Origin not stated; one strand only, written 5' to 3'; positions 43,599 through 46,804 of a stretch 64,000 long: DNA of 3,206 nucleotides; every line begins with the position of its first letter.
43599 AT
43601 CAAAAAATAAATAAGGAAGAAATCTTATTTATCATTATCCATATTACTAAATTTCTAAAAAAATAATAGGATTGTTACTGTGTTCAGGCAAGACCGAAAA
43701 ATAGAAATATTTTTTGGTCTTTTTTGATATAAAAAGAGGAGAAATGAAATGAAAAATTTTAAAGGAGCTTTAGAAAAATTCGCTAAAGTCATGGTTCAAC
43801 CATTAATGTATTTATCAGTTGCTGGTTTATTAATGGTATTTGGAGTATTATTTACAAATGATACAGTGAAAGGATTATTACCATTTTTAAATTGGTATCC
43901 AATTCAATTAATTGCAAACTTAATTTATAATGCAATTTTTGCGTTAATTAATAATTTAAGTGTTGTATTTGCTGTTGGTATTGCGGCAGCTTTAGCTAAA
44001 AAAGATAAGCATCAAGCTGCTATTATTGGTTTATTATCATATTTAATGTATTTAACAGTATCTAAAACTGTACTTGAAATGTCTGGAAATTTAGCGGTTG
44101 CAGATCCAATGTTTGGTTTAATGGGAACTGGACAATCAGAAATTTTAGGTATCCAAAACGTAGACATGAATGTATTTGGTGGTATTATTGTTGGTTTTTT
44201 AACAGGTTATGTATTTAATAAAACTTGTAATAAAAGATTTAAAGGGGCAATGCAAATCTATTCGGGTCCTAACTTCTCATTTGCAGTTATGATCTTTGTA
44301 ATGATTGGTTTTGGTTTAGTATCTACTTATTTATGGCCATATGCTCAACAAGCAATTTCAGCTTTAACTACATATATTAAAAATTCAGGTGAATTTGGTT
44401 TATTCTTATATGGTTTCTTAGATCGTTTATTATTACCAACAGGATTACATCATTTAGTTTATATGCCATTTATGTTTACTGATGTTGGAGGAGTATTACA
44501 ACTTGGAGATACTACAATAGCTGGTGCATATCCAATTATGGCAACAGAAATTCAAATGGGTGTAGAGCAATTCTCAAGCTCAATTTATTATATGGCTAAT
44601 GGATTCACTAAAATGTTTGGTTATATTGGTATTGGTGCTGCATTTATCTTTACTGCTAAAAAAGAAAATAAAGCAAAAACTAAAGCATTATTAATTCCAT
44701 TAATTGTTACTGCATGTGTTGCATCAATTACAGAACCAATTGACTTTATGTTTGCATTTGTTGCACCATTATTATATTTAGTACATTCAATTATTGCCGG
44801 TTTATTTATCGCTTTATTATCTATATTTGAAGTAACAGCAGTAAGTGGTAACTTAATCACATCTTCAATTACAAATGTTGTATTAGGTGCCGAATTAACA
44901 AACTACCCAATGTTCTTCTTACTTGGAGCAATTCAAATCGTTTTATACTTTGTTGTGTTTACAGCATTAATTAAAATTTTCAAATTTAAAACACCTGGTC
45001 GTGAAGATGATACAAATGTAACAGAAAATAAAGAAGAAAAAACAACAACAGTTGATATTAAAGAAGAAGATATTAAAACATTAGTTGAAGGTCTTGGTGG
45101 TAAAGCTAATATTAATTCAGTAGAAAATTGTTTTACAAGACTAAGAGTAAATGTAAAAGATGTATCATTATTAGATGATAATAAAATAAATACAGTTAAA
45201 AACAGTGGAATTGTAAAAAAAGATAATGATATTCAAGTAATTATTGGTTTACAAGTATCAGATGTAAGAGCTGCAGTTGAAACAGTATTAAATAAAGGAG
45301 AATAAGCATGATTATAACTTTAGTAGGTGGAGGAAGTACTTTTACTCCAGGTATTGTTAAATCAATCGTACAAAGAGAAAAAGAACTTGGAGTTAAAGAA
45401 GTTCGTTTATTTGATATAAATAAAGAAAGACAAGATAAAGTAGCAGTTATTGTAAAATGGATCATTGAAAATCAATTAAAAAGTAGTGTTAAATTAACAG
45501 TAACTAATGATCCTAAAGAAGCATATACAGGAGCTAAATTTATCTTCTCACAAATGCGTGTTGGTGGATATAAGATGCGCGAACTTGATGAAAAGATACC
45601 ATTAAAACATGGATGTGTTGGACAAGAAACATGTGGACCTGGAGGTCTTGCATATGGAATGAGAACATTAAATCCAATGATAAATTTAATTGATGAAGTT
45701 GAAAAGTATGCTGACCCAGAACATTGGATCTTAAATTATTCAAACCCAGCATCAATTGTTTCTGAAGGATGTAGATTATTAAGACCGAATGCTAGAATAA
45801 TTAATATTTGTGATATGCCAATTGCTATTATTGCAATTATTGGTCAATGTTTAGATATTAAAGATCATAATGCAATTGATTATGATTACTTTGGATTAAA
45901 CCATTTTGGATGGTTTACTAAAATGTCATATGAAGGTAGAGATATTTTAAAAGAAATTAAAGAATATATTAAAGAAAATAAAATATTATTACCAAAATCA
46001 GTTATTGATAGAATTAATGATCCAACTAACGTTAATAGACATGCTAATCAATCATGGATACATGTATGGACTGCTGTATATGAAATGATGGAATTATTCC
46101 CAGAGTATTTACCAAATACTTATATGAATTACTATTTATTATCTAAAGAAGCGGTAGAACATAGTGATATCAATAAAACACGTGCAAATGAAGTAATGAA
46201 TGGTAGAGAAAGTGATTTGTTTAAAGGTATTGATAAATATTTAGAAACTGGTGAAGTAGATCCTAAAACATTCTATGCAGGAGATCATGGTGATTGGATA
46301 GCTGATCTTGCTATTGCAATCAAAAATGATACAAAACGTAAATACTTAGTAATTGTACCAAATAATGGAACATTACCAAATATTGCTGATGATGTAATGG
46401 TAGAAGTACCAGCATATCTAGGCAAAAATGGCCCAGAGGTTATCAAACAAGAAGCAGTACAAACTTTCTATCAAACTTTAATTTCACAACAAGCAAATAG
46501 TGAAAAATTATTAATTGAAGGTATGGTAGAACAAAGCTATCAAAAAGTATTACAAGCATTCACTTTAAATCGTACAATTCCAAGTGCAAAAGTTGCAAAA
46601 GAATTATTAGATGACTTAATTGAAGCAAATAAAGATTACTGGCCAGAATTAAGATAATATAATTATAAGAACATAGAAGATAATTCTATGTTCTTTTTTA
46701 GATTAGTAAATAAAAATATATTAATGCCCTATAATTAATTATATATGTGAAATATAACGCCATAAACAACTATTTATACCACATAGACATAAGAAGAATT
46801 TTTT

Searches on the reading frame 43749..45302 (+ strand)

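Call 44: search_protein_families(library=ncbifam, proteins=[window:43749-45302:+], max_evalue=1e-10)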
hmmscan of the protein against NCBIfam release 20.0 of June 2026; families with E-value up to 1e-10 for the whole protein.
window:43749-45302:+ (518 aa): 13 families
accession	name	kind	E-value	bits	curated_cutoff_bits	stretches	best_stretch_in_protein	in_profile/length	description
TIGR02005.1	PTS-IIBC-alpha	subfamily_domain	3.2e-91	306.2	607.3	1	8-513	4-523/524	alpha-glucoside-specific PTS transporter subunit IIBC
NF007509.0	PRK10110.1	subfamily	4.8e-88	295.8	665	1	8-515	15-526/530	PTS maltose transporter subunit IICB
TIGR02004.1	PTS-IIBC-malX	hypoth_equivalog_domain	1.3e-87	294.5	632.2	1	8-514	8-517/517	maltose/glucose-specific PTS transporter subunit IIBC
TIGR02002.1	PTS-II-BC-glcB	equivalog_domain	1.9e-82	277.5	591.8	1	2-515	2-501/502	glucose-specific PTS transporter subunit IIBC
TIGR01998.1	PTS-II-BC-nag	equivalog_domain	1.8e-79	267.7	553.2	1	8-507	5-471/475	N-acetylglucosamine-specific PTS transporter subunit IIBC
NF008301.0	PRK11089.1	equivalog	8.9e-65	219.1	647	1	2-514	3-474/477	PTS glucose transporter subunit IIBC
NF007608.0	PRK10255.1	equivalog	1.3e-57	195.7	1010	1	55-517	37-469/648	PTS N-acetyl glucosamine transporter subunit IIABC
TIGR02003.1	PTS-II-BC-unk1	hypoth_equivalog_domain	7.4e-47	160.1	649.85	2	292-511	316-542/547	PTS transporter subunit IIBC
TIGR00852.1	pts-Glc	subfamily_domain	2.4e-41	141.9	291.1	1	68-360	6-288/290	maltose/glucose-specific PTS transporter subunit IIC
NF007255.0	PRK09702.1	equivalog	6.8e-21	74.6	321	1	393-515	16-147/161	PTS sugar transporter subunit IIB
TIGR01995.1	PTS-II-ABC-beta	subfamily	6.2e-17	61.3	614.7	1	443-514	6-78/618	beta-glucoside-specific PTS transporter subunit IIABC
TIGR00826.1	EIIB_glc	domain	6.9e-15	55.2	45.75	1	411-500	3-88/88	glucose PTS transporter subunit EIIB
NF007311.0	PRK09796.1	equivalog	1.6e-11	43.4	722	1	443-515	10-83/485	PTS cellobiose/arbutin/salicin transporter subunit IIBC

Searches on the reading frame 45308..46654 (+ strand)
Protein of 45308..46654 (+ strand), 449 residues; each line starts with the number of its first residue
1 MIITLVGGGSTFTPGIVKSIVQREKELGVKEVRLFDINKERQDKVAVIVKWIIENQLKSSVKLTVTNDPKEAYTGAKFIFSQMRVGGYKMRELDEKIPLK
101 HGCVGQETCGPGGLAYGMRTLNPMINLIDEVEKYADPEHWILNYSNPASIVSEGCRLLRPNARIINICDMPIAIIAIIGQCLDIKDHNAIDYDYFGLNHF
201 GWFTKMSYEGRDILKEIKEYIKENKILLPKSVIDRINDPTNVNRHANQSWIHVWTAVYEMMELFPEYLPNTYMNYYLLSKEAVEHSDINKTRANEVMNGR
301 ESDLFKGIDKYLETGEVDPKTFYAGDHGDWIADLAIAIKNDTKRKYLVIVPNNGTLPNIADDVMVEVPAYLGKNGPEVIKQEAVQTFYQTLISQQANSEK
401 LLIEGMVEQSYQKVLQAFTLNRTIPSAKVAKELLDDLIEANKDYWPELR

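Call 44: search_protein_families(library=ncbifam, proteins=[window:45308-46654:+], max_evalue=1e-10)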
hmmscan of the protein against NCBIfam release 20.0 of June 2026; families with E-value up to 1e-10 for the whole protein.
window:45308-46654:+ (449 aa): 2 families
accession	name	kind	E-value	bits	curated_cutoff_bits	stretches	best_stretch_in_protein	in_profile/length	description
NF011657.0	PRK15076.1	subfamily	6e-53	180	486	1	3-448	5-429/432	alpha-galactosidase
NF041089.1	alpha_gluc_AglA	equivalog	2e-27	96.2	650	1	3-225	3-226/464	alpha-glucosidase AglA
